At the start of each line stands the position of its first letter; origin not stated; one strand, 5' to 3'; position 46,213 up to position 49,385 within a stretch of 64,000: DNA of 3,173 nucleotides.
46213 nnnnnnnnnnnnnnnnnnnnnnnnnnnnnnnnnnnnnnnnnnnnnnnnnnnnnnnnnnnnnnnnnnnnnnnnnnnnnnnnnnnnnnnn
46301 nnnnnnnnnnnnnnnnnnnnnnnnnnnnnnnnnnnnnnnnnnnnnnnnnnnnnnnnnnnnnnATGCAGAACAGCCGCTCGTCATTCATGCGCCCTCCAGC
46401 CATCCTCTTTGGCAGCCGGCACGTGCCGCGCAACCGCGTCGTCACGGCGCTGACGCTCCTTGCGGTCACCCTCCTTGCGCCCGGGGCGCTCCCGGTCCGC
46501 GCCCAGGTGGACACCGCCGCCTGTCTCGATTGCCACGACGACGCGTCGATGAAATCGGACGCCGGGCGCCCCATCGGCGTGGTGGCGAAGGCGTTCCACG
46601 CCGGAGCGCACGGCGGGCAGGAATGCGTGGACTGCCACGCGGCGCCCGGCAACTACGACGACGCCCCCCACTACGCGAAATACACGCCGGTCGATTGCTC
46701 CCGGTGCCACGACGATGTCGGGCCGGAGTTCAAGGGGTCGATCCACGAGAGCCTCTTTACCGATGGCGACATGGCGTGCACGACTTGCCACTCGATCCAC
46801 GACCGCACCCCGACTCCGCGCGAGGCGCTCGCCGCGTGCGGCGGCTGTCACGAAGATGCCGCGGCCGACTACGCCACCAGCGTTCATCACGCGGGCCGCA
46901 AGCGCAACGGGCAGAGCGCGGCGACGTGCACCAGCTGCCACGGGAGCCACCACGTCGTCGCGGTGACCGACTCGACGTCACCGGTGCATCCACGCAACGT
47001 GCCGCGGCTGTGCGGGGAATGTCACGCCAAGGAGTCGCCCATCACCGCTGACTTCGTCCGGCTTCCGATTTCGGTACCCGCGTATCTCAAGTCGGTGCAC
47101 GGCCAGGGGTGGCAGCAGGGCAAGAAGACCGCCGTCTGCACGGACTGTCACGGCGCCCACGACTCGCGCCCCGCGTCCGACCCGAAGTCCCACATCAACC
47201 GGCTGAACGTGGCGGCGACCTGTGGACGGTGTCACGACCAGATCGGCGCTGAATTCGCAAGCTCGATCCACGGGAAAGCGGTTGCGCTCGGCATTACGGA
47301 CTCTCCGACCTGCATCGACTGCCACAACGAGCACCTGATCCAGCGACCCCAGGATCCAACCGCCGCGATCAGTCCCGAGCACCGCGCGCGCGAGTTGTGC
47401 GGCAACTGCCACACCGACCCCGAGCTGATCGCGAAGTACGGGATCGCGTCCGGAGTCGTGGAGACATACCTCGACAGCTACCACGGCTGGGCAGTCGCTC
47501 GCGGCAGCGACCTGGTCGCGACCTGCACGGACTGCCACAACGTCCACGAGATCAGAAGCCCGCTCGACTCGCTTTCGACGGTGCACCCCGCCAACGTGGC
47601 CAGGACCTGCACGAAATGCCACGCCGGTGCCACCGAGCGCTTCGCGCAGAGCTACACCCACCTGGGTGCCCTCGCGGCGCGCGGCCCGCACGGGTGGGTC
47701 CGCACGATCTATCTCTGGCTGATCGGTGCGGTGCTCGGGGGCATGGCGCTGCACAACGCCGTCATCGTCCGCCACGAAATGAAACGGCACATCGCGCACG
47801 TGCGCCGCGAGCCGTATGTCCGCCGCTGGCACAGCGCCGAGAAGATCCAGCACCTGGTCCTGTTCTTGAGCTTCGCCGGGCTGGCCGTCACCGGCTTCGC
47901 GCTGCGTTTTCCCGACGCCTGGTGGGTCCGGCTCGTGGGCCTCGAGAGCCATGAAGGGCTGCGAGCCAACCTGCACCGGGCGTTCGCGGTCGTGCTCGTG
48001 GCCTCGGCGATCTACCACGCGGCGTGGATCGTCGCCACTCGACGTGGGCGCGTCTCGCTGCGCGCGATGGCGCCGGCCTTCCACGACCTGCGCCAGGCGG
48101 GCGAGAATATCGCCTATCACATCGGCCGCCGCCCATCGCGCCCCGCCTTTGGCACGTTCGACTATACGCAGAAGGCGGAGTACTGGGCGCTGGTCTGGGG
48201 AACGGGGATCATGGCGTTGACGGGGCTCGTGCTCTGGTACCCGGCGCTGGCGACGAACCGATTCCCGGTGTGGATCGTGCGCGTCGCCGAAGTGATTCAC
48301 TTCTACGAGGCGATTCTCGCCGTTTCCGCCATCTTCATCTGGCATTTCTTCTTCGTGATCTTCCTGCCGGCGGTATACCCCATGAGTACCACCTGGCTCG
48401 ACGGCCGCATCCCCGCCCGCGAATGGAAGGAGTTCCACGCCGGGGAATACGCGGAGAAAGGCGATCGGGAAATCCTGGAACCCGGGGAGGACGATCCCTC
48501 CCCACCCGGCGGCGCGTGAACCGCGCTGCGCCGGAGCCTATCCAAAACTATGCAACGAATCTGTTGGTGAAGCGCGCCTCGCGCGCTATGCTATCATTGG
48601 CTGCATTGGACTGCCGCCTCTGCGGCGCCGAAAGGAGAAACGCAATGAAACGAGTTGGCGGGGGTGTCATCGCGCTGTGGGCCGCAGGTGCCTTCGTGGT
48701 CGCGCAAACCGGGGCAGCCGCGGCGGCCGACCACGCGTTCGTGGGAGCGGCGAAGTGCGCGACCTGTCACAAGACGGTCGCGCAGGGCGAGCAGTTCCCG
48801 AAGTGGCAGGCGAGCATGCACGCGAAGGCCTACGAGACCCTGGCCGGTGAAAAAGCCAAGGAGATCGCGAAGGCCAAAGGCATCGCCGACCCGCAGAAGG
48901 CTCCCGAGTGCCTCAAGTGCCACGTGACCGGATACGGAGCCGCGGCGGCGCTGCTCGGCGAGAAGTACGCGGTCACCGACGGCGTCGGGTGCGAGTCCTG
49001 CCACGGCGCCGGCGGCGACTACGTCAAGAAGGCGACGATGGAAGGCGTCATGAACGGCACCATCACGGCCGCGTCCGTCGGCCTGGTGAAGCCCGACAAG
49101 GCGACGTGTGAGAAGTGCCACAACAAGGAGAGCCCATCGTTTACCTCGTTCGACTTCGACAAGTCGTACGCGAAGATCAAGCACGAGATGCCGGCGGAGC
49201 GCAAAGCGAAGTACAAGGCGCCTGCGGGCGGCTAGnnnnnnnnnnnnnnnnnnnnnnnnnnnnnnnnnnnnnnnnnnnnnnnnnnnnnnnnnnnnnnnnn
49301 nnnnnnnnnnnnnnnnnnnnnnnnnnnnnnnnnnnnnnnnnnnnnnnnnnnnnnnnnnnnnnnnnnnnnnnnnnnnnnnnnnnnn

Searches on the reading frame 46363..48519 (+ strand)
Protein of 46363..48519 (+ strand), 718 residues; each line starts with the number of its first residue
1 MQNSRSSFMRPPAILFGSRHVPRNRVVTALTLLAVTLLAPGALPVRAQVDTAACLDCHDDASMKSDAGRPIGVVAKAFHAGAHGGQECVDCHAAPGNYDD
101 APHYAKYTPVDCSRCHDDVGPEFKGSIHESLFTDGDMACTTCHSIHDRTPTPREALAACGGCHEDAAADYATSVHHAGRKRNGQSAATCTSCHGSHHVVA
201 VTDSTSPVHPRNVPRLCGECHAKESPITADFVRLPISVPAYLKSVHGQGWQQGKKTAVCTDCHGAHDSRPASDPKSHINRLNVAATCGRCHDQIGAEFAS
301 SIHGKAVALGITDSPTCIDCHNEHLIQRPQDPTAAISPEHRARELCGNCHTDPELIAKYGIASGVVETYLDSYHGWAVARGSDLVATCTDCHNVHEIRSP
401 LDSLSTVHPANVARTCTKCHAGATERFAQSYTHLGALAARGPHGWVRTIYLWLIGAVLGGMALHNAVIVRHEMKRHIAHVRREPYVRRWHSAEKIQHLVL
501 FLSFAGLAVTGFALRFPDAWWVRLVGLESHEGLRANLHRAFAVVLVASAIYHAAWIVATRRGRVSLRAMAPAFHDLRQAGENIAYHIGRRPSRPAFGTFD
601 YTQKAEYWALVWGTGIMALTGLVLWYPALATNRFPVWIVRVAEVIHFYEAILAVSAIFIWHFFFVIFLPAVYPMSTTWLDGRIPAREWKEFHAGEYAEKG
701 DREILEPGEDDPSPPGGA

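Call 3: search_protein_families(library=pfam, proteins=[window:46363-48519:+], max_evalue=0.01)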
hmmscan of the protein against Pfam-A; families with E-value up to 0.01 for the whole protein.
window:46363-48519:+ (718 aa): 6 families
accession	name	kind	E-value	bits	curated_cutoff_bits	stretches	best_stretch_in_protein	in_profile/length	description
PF14522.11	Cytochrome_C7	-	1.1e-19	70.5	24.8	2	51-117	13-67/67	Cytochrome c7 and related cytochrome c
PF09699.15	Paired_CXXCH_1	-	1.4e-16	60.3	20.6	3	387-422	8-38/41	Doubled CXXCH motif (Paired_CXXCH_1)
PF14537.11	Cytochrom_c3_2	-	3.9e-13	50.1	25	2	84-164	5-79/79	Cytochrome c3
PF01292.26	Ni_hydr_CYTB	-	2.3e-12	47.5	30.1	1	488-667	1-164/179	Prokaryotic cytochrome b561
PF14358.11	DUF4405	-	5.9e-05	24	26.7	1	497-553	3-62/66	Domain of unknown function (DUF4405)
PF00684.25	DnaJ_CXXCXGXG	-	0.0099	16.6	32.7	0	246-292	5-49/65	DnaJ central domain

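Call 4: search_protein_families(library=ncbifam, proteins=[window:46363-48519:+], max_evalue=0.01)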
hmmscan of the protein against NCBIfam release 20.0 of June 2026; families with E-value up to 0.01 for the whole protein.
window:46363-48519:+ (718 aa): 12 families
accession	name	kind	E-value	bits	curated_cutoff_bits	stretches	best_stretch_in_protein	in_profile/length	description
TIGR03508.1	decahem_SO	subfamily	9.3e-19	67.9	192.2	3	52-224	3-177/258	DmsE family decaheme c-type cytochrome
TIGR01583.1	formate-DH-gamm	equivalog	1.4e-15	57.8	115.85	1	486-699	2-201/204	formate dehydrogenase subunit gamma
NF041028.1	decahem_GSU2203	exception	4.1e-14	52.5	325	2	158-352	38-209/317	GSU2203 family decaheme c-type cytochrome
NF007924.0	PRK10639.1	equivalog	1.8e-07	31.1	341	1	481-679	2-186/211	formate dehydrogenase cytochrome b556 subunit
NF007558.0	PRK10179.1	equivalog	1.6e-06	28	339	1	490-686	11-191/217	formate dehydrogenase-N subunit gamma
TIGR04257.1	nanowire_3heme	domain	2.6e-06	27.5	40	0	302-352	19-60/75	c(7)-type cytochrome triheme domain-containing protein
NF008659.0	PRK11659.1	equivalog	0.00016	21.4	184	0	52-122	47-88/188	cytochrome c nitrite reductase pentaheme subunit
TIGR02125.1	CytB-hydogenase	equivalog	0.001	18.6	121.5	1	489-666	3-181/212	Ni/Fe-hydrogenase, b-type cytochrome subunit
TIGR02161.1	napC_nirT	subfamily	0.0014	18.5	310.6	0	111-149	50-88/185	periplasmic nitrate (or nitrite) reductase c-type cytochrome, NapC/NirT family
TIGR03146.1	cyt_nit_nrfB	equivalog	0.0019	18.5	166.6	0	386-421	110-142/145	cytochrome c nitrite reductase pentaheme subunit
TIGR03153.1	cytochr_NrfH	equivalog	0.004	17.2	134.2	0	282-323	100-135/138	cytochrome c nitrite reductase small subunit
NF007906.0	PRK10617.1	equivalog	0.0098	15.7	349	0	50-93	143-184/200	cytochrome c-type protein NapC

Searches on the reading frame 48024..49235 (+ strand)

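Call 22: search_protein_families(library=pfam, proteins=[window:48024-49235:+], max_evalue=0.001)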
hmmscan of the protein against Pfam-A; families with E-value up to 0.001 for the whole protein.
window:48024-49235:+ (403 aa): 7 families
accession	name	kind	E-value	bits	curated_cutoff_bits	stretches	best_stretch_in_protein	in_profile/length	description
PF13435.11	Cytochrome_C554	-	1.2e-21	77.8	20.8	1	244-328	1-84/84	Cytochrome c554 and c-prime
PF14522.11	Cytochrome_C7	-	1.5e-07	31.5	24.8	0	317-371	9-53/67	Cytochrome c7 and related cytochrome c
PF22113.1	Mtrc-MtrF_II-IV_dom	-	1.1e-06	28.8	30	0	238-331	77-167/176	Outer membrane cytochrome MtrC/MtrF-like, domains II/IV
PF02085.21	Cytochrom_CIII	-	6.7e-05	23.6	22.9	1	231-327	19-101/101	Class III cytochrome C family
PF09699.15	Paired_CXXCH_1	-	0.00031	20.8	20.6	0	317-369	4-39/41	Doubled CXXCH motif (Paired_CXXCH_1)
PF14537.11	Cytochrom_c3_2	-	0.00073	20.4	25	0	294-370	7-68/79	Cytochrome c3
PF13447.11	Multi-haem_cyto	-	0.0008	19.2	21.9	0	244-303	117-176/269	Seven times multi-haem cytochrome CxxCH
